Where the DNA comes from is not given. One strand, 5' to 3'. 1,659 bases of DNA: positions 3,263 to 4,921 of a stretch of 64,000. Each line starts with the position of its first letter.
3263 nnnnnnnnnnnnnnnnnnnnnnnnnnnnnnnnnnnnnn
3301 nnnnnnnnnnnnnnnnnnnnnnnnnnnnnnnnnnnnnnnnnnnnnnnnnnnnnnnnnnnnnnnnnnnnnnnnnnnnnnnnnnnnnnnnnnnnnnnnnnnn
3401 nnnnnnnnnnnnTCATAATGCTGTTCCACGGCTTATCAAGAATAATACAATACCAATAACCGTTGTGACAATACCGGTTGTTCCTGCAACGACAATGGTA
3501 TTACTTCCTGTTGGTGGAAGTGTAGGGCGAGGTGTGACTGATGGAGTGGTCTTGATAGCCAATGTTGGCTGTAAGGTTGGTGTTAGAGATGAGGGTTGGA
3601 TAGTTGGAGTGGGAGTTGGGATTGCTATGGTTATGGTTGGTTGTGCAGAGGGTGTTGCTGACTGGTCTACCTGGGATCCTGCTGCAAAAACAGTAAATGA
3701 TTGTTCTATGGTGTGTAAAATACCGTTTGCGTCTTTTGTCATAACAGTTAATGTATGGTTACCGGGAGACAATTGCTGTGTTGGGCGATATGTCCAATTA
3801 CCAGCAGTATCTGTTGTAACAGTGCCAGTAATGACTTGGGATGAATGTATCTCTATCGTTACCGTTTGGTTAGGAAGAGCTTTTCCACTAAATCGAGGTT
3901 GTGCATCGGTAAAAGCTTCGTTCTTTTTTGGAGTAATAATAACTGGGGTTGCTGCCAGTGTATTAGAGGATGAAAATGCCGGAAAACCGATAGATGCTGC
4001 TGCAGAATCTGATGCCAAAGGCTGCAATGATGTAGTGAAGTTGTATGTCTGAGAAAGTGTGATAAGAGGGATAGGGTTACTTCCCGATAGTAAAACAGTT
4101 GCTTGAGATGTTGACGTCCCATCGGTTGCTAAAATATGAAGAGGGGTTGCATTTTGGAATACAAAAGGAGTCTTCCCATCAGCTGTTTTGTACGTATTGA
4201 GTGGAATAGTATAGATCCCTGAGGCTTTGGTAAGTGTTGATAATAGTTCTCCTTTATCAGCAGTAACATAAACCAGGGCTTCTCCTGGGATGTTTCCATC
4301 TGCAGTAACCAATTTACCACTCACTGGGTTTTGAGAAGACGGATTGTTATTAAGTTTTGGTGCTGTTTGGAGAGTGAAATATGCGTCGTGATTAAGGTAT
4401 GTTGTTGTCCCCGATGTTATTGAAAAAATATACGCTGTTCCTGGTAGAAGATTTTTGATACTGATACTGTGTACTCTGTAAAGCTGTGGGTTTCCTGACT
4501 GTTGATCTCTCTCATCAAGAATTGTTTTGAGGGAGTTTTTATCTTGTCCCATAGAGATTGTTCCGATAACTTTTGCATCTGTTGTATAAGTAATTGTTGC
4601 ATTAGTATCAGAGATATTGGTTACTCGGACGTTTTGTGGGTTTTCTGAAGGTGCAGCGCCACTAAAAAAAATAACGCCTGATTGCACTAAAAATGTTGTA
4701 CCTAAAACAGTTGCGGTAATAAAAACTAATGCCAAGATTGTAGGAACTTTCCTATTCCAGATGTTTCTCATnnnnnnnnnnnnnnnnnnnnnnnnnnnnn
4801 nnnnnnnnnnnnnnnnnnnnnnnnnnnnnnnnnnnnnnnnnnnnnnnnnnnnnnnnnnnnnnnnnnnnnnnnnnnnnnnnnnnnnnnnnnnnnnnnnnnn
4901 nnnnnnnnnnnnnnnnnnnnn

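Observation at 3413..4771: LPPTG-type sortase sorting signal on an Fn3-like surface protein, with no sortase gene in the window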

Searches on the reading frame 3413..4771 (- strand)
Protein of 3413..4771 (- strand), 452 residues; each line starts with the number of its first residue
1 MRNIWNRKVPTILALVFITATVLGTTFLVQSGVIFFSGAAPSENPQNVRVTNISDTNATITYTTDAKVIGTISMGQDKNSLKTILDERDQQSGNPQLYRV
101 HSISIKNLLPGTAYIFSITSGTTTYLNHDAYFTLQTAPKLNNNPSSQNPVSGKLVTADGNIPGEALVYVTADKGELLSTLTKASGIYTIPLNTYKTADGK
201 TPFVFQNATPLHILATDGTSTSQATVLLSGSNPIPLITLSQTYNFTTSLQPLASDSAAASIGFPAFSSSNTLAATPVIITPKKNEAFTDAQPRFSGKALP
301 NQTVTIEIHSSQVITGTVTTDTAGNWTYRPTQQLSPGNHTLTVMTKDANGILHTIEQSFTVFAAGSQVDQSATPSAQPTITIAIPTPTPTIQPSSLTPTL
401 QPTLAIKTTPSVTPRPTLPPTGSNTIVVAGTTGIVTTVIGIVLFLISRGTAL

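Call 4: search_protein_families(library=ncbifam, proteins=[window:3413-4771:-], max_evalue=1)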
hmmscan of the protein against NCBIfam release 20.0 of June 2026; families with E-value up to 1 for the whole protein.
window:3413-4771:- (452 aa): 6 families
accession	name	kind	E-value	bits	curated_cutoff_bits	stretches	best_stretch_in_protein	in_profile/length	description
NF040520.1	Ig_like_BLP2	equivalog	3.2e-08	32.2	750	1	286-364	534-612/730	Ig-like repeat protein Blp2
NF033510.3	Ca_tandemer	repeat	3.8e-07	30.4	50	1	283-350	24-93/96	Ca2+-stabilized repeat-containing adhesin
NF012211.1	tand_rpt_95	domain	0.0012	18.7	90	1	308-361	32-84/98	tandem-95 repeat protein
NF053819.1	EF0750_LPXTG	subfamily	0.0052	17.3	47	1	366-448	22-103/105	EF2685/EF0750 family sortase-dependent surface protein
TIGR01965.1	VCBS_repeat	domain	0.0084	16.3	15.5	0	302-355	13-73/99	VCBS domain-containing protein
NF047859.1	StressCuResBhsA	equivalog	0.044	14.4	90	1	64-116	31-84/85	multiple stress resistance protein BhsA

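Call 5: search_protein_families(library=pfam, proteins=[window:3413-4771:-], max_evalue=1)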
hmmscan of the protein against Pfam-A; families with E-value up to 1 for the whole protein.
window:3413-4771:- (452 aa): 7 families
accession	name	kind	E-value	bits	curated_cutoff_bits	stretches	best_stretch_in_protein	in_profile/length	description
PF19077.6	Big_13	-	1.4e-11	45.3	27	1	284-361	21-100/102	Bacterial Ig-like domain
PF13620.12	CarboxypepD_reg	-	4e-05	24.3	32.3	2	295-351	10-59/82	Carboxypeptidase regulatory-like domain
PF00041.27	fn3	-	0.00024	21.7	25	1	44-120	2-68/84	Fibronectin type III domain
PF16656.11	Pur_ac_phosph_N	-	0.0003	21.7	30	1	45-122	1-82/93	Purple acid Phosphatase, N-terminal domain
PF17892.7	Cadherin_5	-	0.0028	17.9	26.5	1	304-361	41-97/98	Cadherin-like domain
PF07495.19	Y_Y_Y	-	0.078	13.3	26.6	0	333-354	34-55/65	Y_Y_Y domain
PF17964.7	Big_10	-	0.23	12.1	22.9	1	302-388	20-104/164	Bacterial Ig domain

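Call 7: find_encoding_contigs(protein=window:3413-4771:-, flank=10000, max_places=6)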
Protein window:3413-4771:- (452 aa): no gene with exactly this product is on record in the collection.

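Call 8: find_homologous_proteins(query=window:3413-4771:-)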
Query window:3413-4771:- (452 aa): 385 proteins with E <= 0.001 among 8000 candidates; the best 120 are listed.
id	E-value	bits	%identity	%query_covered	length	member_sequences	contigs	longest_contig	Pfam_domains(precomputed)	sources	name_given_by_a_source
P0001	2.8e-282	954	100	100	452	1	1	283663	PF19077.7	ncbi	-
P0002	4.2e-201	686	71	100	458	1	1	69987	PF19077.7,PF16656.12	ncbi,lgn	-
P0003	3.5e-192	657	66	100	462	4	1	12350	PF19077.7,PF16656.12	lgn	-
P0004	3.4e-191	654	69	98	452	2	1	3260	PF19077.7,PF16656.12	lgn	-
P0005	9.4e-179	613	65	100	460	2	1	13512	PF00041.28,PF19077.7,PF16656.12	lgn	-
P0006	4.0e-147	509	56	100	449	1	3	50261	PF13620.13,PF19077.7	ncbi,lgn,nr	ncbi:MAG TPA: Ig-like domain-containing protein [Patescibacteria group bacterium]|nr:Ig-like domain-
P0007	2.3e-146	506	56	99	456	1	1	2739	PF19077.7,PF16656.12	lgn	-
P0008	3.0e-146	506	55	100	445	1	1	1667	PF17789.8,PF13620.13,PF19077.7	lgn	-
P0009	2.4e-143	496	56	100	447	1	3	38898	PF13620.13,PF19077.7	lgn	-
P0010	7.5e-143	495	56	100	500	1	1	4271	PF19077.7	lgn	-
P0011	1.2e-142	494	55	100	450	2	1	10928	PF13620.13,PF19077.7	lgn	-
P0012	4.1e-141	489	55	100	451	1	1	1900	PF13620.13,PF19077.7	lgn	-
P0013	2.5e-140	486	54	99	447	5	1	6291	PF00041.28,PF19077.7,PF16656.12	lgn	-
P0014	1.1e-139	484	54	100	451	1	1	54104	PF19077.7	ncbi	-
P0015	3.2e-138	479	54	100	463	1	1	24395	PF19077.7,PF16656.12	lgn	-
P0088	1.0e-104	369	42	99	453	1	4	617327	PF19077.7,PF16656.12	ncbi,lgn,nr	ncbi:MAG: fibronectin type III domain-containing protein [Candidatus Levybacteria bacterium]|nr:fibr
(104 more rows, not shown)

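Call 9: find_encoding_contigs(protein=P0001, flank=10000, max_places=3)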
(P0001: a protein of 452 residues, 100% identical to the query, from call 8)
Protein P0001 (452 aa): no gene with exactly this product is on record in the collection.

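Call 11: find_encoding_contigs(protein=P0002, flank=10000, max_places=2)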
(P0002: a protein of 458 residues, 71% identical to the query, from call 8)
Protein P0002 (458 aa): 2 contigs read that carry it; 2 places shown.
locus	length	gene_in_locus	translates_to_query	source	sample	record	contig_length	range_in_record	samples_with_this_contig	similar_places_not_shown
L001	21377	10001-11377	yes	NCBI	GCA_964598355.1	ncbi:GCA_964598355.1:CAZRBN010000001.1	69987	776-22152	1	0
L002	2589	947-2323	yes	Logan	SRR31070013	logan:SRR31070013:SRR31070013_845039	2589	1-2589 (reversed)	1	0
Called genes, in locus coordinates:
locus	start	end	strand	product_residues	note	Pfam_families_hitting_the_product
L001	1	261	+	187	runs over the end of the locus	-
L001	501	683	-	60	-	-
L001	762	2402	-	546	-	PF00118:Cpn60_TCP1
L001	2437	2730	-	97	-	PF00166:Cpn10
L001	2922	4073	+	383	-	PF00963:Cohesin (weak)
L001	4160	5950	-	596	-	PF00009:GTP_EFTU, PF03144:GTP_EFTU_D2 (weak), PF22042:EF-G_D2 (faint), PF14492:EFG_III (faint), PF00679:EFG_C, PF06421:LepA_C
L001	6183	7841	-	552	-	PF03023:MurJ, PF13440:Polysacc_synt_3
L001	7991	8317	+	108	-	PF01649:Ribosomal_S20p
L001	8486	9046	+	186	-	-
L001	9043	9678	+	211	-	PF04350:PilO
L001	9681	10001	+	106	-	-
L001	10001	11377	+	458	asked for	PF16656:Pur_ac_phosph_N (faint), PF19077:Big_13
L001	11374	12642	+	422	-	PF00070:Pyr_redox (faint), PF01266:DAO, PF01593:Amino_oxidase, PF07992:Pyr_redox_2 (faint), PF13450:NAD_binding_8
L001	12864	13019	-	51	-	-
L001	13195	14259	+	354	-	-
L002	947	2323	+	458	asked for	PF16656:Pur_ac_phosph_N (faint), PF19077:Big_13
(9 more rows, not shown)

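Call 12: find_encoding_contigs(protein=P0088, flank=10000, max_places=2)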
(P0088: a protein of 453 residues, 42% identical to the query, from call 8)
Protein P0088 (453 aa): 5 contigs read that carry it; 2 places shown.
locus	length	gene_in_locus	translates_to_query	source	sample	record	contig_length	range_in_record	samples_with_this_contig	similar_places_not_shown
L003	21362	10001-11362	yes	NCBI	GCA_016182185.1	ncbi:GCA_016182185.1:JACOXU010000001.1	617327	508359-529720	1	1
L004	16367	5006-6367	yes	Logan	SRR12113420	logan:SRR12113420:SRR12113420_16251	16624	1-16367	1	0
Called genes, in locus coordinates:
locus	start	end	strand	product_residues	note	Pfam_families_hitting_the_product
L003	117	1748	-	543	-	PF00118:Cpn60_TCP1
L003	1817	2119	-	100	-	PF00166:Cpn10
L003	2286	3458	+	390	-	PF00801:PKD, PF18911:PKD_4 (weak)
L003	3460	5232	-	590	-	PF00009:GTP_EFTU, PF01926:MMR_HSR1 (weak), PF00071:Ras (weak), PF22042:EF-G_D2 (weak), PF03144:GTP_EFTU_D2 (weak), PF00679:EFG_C, PF06421:LepA_C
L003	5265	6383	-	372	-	PF00586:AIRS, PF02769:AIRS_C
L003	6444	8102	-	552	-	PF01554:MatE (weak), PF03023:MurJ, PF13440:Polysacc_synt_3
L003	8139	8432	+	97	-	-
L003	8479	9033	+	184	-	-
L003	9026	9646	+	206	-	PF04350:PilO, PF10741:T2SSM_b (weak)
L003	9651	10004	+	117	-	-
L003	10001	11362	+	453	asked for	PF16656:Pur_ac_phosph_N (weak), PF19077:Big_13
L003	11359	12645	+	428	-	PF00070:Pyr_redox (faint), PF01266:DAO, PF01593:Amino_oxidase, PF07992:Pyr_redox_2 (faint), PF13450:NAD_binding_8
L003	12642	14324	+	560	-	-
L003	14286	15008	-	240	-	PF00535:Glycos_transf_2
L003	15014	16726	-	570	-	-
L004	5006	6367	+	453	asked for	PF16656:Pur_ac_phosph_N (weak), PF19077:Big_13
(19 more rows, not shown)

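Call 25: find_related_loci(query=A1, collection=genome_contigs, flank=10000)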
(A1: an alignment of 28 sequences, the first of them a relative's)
Query A1 (452 aa) in genome_contigs; peptide patterns used: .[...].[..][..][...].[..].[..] (x = any residue, [..] = any of these).
59 stretches matched a pattern; 49 encode a relative of the query (tblastn E <= 1e-3); 49 distinct loci.
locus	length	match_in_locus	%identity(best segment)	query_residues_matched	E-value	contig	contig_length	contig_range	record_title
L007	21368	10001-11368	71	1-449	0e+0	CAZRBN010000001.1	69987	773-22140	MAG TPA_asm: uncultured Gammaproteobacteria bacterium isolate SRP272529_co1_183 genome assembly, contig: NODE_389_length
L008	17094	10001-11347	56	1-452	1e-156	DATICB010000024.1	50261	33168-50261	MAG TPA_asm: Patescibacteria group bacterium isolate SMAG_U16305 k141_1493691, whole genome shotgun sequence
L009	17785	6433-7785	54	1-452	7e-137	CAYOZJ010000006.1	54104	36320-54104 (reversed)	MAG TPA_asm: uncultured Gammaproteobacteria bacterium isolate SRP200132_co1_666 genome assembly, contig: NODE_938_length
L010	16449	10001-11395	49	2-452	6e-133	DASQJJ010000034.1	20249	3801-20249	MAG TPA_asm: Candidatus Eisenbacteria bacterium isolate SMAG_U11883 k141_1577849, whole genome shotgun sequence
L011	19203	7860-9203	52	4-452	4e-127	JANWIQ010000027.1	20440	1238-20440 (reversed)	MAG: Candidatus Paceibacterota bacterium isolate CRAIB_MAG45 c_000000026547, whole genome shotgun sequence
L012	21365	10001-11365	45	1-446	9e-116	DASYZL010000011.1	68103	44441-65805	MAG TPA_asm: Patescibacteria group bacterium isolate SMAG_U6361 k141_401740, whole genome shotgun sequence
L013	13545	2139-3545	44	2-449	4e-113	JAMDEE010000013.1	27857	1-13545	MAG: Patescibacteria group bacterium isolate FK_Sedi_B_Bin.111 NODE_5347_length_27857_cov_3.82099, whole genome shotgun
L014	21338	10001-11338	45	3-448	6e-113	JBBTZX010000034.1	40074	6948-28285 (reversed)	MAG: Patescibacteria group bacterium isolate H14-bin027_1 H14_bin027_1_000000000034, whole genome shotgun sequence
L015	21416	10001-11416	44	1-450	3e-111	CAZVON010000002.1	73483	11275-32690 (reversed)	MAG TPA_asm: uncultured Gammaproteobacteria bacterium isolate SRP269290_co3_805 genome assembly, contig: NODE_264_length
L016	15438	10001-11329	45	3-446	8e-108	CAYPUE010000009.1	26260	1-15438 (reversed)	MAG TPA_asm: uncultured Gammaproteobacteria bacterium isolate SRP269290_co2_354 genome assembly, contig: NODE_1731_lengt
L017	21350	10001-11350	43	1-451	3e-107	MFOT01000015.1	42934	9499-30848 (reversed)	MAG: Candidatus Levybacteria bacterium RIFCSPLOWO2_01_FULL_38_21 rifcsplowo2_01_scaffold_3245, whole genome shotgun sequ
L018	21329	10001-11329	42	3-446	8e-107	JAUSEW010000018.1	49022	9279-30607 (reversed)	MAG: Candidatus Levyibacteriota bacterium isolate E14_maxbin.252 E14_k141_1211168, whole genome shotgun sequence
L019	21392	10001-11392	45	1-449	1e-106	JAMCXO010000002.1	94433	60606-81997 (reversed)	MAG: Patescibacteria group bacterium isolate FK_Sedi_B_Bin.407 NODE_396_length_94433_cov_5.58096, whole genome shotgun s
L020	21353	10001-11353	42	2-451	2e-104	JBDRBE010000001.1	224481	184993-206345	MAG: Candidatus Levyibacteriota bacterium isolate MEGAHIT-group-1.104 k141_4443064, whole genome shotgun sequence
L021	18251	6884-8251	42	2-448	2e-103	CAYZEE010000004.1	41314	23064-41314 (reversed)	MAG TPA_asm: uncultured Gammaproteobacteria bacterium isolate SRP271791_co2_53 genome assembly, contig: NODE_117_length_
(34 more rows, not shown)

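Call 32: predict_structure(alignment_id=A1)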
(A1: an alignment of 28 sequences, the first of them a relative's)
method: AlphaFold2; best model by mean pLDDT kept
length: 452 residues; sequences in the alignment: 28
mean_pLDDT: 76.5   pTM: 0.52
mean pLDDT of the five models: 76.5, 75.5, 74.7, 73.7, 70.7
residues with pLDDT >= 90: 161; 70-90: 166; 50-70: 41; < 50: 84
segments of 3 or more residues with pLDDT < 50: 32-39, 256-260, 266-273, 371-425, 450-452
pLDDT, mean of each block of 10 residues (from residue 1): 54 80 73 44 84 92 92 92 92 91 94 91 78 87 85 93 93 90 93 84 88 92 87 85 81 55 48 71 88 92 92 92 91 93 78 84 72 39 39 38 36 37 48 75 68 43
secondary structure, 60 per line:
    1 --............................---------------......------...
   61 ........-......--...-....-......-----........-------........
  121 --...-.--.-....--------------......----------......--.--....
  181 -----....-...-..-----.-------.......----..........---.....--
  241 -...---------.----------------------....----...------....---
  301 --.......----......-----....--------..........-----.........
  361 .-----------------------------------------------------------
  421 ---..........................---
elements in order: H3-30 E46-51 E58-68 E70-75 E82-85 H87-92 E98-105 E113-120 E123-125 E132-135 E150-155 E166-171 E177-180 E186-189 E210-216 E221-227 E234-238 E242-244 E277-280 E285-287 E294-297 E303-309 E314-319 E325-328 E337-346 E352-361 H424-449
